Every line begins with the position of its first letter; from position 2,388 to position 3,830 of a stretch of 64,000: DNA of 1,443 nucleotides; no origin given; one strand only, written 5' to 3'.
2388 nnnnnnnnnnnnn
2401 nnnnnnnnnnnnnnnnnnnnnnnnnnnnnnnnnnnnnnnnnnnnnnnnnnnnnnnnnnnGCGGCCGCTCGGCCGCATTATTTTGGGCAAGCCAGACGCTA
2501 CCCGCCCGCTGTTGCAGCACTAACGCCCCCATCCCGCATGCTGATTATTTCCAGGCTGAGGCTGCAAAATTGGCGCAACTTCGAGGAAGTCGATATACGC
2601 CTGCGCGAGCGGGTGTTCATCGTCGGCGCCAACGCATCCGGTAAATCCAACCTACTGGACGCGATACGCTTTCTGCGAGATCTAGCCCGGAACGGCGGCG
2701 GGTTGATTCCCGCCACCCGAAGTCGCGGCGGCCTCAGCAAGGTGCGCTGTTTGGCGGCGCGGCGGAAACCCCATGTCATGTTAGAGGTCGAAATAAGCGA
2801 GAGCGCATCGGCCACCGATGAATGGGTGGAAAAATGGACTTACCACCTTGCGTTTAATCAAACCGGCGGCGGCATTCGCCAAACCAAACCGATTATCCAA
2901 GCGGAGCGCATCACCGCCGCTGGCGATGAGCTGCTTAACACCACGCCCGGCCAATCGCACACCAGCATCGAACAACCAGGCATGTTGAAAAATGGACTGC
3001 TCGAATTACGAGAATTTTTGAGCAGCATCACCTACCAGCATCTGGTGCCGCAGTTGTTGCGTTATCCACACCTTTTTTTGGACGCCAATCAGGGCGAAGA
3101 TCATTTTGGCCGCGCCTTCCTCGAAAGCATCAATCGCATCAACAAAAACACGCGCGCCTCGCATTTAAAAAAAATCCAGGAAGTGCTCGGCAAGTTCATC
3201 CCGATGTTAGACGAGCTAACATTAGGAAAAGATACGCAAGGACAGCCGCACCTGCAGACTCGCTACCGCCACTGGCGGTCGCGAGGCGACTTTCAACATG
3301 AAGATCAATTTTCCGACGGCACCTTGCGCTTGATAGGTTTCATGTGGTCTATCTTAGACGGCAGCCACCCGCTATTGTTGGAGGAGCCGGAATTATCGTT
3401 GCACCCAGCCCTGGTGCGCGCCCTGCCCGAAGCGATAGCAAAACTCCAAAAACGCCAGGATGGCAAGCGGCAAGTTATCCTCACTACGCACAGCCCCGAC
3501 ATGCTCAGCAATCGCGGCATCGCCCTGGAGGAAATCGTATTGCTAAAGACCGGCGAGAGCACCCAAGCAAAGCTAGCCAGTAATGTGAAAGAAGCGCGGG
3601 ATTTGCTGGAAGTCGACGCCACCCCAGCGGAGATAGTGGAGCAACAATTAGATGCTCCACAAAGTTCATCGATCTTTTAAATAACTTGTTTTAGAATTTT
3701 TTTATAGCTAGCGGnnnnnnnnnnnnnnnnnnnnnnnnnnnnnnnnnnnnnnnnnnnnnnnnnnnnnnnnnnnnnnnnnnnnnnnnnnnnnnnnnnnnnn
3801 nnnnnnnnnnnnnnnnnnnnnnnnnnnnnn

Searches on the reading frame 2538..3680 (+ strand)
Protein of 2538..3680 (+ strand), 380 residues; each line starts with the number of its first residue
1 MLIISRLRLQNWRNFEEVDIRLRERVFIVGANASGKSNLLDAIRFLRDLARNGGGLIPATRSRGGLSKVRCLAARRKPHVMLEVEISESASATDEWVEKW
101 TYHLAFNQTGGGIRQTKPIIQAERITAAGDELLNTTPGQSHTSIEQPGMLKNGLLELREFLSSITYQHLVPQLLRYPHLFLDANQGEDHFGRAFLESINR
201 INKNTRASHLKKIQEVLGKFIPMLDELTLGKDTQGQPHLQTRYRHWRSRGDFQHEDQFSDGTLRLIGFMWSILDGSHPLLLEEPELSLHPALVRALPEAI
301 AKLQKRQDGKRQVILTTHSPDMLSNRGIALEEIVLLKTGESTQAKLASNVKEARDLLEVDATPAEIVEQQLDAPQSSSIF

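Call 35: search_protein_families(library=pfam, proteins=[window:2538-3680:+], max_evalue=0.0001)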
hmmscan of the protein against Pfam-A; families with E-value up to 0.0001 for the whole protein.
window:2538-3680:+ (380 aa): 6 families
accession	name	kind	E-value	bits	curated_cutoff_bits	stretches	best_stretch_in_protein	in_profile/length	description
PF13304.12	AAA_21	-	1.2e-32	114.7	27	2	193-322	209-302/304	AAA domain, putative AbiEii toxin, Type IV TA system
PF13175.12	AAA_15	-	2e-19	70.9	32.1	2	274-322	320-373/374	AAA ATPase domain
PF02463.25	SMC_N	-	4.8e-10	39.7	40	1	4-46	2-47/220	RecF/RecN/SMC N terminal domain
PF13555.12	AAA_29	-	9.5e-09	35.3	27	1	5-45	2-44/61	P-loop containing region of AAA domain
PF13476.12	AAA_23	-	4.2e-07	31.3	27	1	6-45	1-41/201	AAA domain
PF11398.14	DUF2813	-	3.3e-05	23.9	21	0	279-333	287-333/372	Protein of unknown function (DUF2813)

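Call 66: search_protein_families(library=padloc, proteins=[window:2538-3680:+], max_evalue=0.00001)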
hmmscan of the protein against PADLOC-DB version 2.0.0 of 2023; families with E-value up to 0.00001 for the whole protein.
window:2538-3680:+ (380 aa): 97 families (the best 25 are shown)
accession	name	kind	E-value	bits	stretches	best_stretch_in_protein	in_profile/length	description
PDLC04180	HEC-01A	-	2.8e-119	396.7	1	3-375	2-374/382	-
PDLC04178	HEC-01A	-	1.3e-44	150.9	1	3-341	8-351/399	-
PDLC02980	AriA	-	8.7e-32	109.3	2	168-323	184-303/304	-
PDLC04182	HEC-01A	-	1.9e-31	107.5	2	155-358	188-386/406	-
PDLC04175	HEC-01A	-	6.8e-27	92.4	2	203-342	195-331/363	-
PDLC02335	AbiLi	-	1.1e-25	88.3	1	4-346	50-262/326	AbiLi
PDLC04144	HEC-01B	-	5.5e-23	79.7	2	200-348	222-365/395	-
PDLC00070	GajA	-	1.1e-22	78.5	2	4-48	3-47/596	AAA ATPase domain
PDLC04177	HEC-01A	-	1.6e-22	78.1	2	256-339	275-356/393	-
PDLC04135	mad3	-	1.8e-22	78.4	2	4-62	2-70/374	mads_3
PDLC04184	HEC-01A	-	1.9e-22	77.9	2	4-98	2-97/464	-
PDLC04176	HEC-01A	-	4.5e-22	76.9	1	4-357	3-354/371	-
PDLC02358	Old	-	2.9e-21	73.9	2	279-346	288-354/578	Old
PDLC02979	AriA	-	3.2e-21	74.5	2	255-323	297-373/373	-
PDLC04183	HEC-01A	-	2.5e-20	70.9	1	4-107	5-105/402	-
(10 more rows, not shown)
